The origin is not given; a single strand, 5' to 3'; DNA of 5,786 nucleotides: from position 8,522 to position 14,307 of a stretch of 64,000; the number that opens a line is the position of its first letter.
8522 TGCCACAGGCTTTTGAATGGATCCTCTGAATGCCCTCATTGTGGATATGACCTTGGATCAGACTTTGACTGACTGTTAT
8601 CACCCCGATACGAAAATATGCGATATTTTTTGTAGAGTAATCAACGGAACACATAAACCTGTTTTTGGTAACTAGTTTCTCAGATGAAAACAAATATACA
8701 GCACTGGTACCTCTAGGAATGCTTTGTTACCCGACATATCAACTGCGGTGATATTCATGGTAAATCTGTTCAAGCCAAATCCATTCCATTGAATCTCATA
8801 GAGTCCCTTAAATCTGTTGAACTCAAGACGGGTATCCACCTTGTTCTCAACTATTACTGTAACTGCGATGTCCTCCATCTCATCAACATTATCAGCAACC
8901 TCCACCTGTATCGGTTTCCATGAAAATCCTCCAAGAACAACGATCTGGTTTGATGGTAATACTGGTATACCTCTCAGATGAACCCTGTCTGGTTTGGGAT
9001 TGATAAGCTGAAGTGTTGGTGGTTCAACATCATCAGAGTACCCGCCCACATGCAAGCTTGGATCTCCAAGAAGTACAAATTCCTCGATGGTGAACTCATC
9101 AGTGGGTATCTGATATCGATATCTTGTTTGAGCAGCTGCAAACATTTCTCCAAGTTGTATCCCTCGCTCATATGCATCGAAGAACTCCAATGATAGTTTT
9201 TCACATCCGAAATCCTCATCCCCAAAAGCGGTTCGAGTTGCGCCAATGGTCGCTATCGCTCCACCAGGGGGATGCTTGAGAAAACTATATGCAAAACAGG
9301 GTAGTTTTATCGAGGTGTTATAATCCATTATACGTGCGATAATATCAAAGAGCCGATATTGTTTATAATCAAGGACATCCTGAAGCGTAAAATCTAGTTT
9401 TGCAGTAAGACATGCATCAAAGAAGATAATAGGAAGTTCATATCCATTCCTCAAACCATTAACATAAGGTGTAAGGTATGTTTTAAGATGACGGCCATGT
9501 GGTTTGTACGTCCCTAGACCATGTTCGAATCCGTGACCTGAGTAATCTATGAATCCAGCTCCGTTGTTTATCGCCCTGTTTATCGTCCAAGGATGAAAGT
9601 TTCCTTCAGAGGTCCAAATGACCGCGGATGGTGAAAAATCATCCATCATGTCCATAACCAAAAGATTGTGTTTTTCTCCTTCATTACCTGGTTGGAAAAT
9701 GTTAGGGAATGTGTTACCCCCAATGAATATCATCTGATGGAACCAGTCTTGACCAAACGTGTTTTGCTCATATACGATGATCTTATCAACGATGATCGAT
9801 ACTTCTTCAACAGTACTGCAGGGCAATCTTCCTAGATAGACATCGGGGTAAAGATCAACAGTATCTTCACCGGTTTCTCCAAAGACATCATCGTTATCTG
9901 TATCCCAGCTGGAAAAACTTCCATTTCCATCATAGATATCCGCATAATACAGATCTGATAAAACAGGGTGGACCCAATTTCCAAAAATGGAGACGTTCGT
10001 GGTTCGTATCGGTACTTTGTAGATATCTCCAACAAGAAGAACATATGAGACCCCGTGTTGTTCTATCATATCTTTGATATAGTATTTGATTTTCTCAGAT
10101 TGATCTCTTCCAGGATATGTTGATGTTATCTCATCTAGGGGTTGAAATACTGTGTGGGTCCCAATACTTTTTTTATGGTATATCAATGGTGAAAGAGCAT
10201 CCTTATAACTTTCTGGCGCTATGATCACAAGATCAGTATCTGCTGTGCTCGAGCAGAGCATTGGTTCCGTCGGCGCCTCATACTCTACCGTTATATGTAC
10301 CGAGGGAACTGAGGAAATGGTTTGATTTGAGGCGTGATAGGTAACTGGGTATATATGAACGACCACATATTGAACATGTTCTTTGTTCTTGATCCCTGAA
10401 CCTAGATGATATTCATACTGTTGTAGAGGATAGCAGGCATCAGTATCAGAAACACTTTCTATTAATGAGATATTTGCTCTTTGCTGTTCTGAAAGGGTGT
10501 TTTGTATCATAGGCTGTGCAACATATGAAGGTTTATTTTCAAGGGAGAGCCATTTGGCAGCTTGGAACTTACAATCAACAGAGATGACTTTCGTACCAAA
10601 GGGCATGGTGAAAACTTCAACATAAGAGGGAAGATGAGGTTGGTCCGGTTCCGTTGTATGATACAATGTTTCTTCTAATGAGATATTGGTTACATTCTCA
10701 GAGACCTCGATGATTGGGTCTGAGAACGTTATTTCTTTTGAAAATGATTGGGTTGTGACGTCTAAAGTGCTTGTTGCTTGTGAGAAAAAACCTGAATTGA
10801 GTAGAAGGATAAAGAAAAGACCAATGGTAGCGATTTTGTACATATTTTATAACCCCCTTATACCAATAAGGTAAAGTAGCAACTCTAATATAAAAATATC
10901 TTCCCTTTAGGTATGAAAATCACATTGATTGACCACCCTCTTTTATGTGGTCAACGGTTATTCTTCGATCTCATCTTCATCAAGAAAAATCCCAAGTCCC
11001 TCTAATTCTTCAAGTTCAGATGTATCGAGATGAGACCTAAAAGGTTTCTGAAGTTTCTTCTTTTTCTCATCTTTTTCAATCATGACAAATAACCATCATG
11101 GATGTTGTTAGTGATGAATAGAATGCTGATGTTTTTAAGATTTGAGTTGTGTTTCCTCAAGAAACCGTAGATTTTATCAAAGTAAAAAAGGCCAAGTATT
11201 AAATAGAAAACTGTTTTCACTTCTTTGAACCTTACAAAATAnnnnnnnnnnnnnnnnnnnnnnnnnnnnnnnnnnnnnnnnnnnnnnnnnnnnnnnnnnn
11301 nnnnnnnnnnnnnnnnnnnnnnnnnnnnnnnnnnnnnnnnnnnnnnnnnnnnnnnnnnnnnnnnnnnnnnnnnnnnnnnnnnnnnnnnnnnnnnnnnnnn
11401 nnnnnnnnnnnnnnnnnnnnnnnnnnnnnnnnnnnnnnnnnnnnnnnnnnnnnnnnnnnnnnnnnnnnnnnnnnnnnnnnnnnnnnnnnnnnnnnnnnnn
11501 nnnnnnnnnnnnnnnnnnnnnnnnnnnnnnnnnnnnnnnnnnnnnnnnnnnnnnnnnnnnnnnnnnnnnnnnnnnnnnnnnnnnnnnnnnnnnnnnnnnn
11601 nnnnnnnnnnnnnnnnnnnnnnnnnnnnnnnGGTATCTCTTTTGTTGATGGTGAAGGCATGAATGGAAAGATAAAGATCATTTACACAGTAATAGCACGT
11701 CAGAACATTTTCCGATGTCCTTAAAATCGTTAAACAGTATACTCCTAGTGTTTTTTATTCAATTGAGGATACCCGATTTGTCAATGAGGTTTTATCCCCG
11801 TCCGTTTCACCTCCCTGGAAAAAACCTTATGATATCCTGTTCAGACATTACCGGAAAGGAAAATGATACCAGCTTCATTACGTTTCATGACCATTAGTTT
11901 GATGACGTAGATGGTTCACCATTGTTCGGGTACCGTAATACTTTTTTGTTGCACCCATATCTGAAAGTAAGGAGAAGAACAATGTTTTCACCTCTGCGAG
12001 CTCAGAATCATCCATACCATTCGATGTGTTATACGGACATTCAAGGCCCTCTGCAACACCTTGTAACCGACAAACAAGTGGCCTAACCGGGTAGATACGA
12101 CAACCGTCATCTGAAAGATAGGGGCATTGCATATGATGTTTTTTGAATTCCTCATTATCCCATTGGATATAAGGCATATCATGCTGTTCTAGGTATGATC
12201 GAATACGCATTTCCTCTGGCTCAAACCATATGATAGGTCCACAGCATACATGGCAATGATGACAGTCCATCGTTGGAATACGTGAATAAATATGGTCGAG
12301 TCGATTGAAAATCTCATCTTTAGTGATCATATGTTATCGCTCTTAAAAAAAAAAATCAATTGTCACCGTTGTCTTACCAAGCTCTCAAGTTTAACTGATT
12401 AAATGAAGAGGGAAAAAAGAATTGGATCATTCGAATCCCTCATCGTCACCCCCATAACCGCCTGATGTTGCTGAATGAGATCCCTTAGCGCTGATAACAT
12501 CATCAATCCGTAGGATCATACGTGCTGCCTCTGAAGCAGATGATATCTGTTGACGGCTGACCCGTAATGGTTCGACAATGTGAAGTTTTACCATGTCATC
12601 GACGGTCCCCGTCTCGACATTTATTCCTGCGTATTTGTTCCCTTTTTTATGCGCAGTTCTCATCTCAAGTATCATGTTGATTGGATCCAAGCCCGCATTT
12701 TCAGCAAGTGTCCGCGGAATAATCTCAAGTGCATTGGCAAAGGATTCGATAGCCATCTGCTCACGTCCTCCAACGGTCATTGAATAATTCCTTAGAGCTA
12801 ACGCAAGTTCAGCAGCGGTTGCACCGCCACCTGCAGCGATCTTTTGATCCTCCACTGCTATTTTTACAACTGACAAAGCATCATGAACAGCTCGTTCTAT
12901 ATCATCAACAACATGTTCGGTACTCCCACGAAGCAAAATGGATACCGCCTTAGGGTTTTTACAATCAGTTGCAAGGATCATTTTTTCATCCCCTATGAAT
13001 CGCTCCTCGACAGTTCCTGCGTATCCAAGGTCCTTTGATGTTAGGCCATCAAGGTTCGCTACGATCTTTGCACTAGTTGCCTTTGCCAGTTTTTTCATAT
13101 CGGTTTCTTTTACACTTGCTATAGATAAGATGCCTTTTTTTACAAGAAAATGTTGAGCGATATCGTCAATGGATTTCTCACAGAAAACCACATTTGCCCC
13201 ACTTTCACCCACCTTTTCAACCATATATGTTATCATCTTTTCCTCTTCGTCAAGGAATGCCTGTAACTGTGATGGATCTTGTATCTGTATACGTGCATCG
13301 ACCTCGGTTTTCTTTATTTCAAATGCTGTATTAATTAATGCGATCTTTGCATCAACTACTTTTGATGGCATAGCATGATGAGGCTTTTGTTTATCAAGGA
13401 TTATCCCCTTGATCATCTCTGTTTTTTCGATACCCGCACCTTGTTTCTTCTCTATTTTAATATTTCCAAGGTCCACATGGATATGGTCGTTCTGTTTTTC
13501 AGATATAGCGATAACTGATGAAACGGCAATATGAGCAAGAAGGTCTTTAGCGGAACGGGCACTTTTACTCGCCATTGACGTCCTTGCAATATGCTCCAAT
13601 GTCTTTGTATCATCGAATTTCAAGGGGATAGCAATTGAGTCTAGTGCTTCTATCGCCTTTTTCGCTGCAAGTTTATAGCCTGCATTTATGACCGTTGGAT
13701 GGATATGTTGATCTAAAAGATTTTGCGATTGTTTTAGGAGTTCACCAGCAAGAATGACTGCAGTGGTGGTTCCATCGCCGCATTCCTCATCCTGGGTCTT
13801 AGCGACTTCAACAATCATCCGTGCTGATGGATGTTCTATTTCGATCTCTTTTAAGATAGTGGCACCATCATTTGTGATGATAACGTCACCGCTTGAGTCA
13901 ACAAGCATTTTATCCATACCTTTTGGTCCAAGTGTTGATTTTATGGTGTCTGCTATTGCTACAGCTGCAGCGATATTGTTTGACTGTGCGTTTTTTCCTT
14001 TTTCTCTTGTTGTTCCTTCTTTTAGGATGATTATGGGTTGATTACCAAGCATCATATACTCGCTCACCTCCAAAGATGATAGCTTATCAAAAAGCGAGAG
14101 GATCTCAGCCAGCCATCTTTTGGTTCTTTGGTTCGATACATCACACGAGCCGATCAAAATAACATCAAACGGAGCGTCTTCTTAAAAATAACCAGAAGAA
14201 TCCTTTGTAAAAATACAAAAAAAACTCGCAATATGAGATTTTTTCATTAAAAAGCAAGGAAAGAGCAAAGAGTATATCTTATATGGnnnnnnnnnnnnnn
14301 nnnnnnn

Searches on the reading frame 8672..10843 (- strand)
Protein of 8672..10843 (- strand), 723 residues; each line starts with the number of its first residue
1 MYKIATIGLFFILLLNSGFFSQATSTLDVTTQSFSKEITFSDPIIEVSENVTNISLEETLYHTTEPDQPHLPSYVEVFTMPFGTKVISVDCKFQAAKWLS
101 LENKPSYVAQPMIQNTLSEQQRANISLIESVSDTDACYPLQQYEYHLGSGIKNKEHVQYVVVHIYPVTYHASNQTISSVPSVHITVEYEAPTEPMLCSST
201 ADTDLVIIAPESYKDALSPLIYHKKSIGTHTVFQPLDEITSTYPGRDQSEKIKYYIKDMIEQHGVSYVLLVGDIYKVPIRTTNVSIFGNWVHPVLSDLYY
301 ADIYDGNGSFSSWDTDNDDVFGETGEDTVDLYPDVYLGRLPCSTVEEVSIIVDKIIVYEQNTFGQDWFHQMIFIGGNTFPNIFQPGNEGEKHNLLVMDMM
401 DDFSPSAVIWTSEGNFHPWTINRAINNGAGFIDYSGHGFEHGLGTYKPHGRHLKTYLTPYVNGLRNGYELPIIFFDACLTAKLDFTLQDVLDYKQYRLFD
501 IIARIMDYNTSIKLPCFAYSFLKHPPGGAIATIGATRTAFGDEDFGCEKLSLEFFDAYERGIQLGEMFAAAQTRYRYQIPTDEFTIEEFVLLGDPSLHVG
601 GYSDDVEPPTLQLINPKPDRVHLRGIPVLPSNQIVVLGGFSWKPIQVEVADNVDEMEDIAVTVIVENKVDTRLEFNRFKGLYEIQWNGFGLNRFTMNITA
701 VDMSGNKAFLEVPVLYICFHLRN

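Call 42: find_encoding_contigs(protein=window:8672-10843:-, flank=10000, max_places=1)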
Protein window:8672-10843:- (723 aa): 7 contigs read that carry it; 1 place shown.
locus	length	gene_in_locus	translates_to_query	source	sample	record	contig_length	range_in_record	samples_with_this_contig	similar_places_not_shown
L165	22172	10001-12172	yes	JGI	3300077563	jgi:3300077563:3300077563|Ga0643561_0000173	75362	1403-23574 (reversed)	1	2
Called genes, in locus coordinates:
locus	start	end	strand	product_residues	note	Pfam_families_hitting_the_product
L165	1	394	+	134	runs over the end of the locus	PF00989:PAS (weak), PF13596:PAS_10, PF08448:PAS_4, PF13426:PAS_9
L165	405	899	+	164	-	PF02915:Rubrerythrin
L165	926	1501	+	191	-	PF00210:Ferritin (weak), PF02915:Rubrerythrin, PF21349:RUBY_RBDX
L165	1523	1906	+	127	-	PF06397:Desulfoferrod_N, PF01880:Desulfoferrodox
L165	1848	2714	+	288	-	PF02463:SMC_N, PF00005:ABC_tran, PF13304:AAA_21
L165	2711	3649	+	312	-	PF01458:SUFBD_core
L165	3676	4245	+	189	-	PF14512:TM1586_NiRdase (faint), PF00881:Nitroreductase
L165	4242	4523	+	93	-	PF00462:Glutaredoxin, PF13417:GST_N_3 (faint)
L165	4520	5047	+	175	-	PF02943:FeThRed_B, PF23458:DUF7130 (weak), PF21349:RUBY_RBDX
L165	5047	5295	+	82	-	-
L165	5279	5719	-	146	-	PF01814:Hemerythrin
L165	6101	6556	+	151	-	PF08280:HTH_Mga (faint), PF13404:HTH_AsnC-type, PF13412:HTH_24, PF08279:HTH_11 (weak), PF13384:HTH_23 (faint), PF01037:AsnC_trans_reg (weak)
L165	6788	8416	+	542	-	PF00118:Cpn60_TCP1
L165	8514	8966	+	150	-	PF03692:CxxCxxCC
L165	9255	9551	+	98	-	-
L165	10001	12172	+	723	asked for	PF01364:Peptidase_C25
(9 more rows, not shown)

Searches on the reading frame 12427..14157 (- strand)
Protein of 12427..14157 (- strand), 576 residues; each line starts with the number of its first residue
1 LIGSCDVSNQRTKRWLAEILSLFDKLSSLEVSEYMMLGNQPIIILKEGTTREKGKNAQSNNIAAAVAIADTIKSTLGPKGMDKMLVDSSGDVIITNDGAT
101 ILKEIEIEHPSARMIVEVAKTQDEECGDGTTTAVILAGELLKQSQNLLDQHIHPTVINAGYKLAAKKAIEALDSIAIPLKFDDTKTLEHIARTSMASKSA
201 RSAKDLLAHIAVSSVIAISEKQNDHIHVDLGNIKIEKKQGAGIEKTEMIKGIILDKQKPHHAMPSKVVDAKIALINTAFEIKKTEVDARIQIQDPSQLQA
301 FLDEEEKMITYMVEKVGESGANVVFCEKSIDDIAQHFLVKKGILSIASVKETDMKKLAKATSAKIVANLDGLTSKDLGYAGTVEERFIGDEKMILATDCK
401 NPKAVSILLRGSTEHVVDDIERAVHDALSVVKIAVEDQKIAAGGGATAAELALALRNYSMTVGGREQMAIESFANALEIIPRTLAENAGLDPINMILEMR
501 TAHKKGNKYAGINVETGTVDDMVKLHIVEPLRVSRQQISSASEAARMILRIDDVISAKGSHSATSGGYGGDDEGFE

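Call 46: search_protein_families(library=pfam, proteins=[window:12427-14157:-], max_evalue=0.00001)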
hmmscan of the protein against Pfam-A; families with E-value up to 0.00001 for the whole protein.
window:12427-14157:- (576 aa): 1 family
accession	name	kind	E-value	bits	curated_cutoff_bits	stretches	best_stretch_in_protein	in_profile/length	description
PF00118.29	Cpn60_TCP1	-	7.5e-181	602.5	34.3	1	68-558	1-489/490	TCP-1/cpn60 chaperonin family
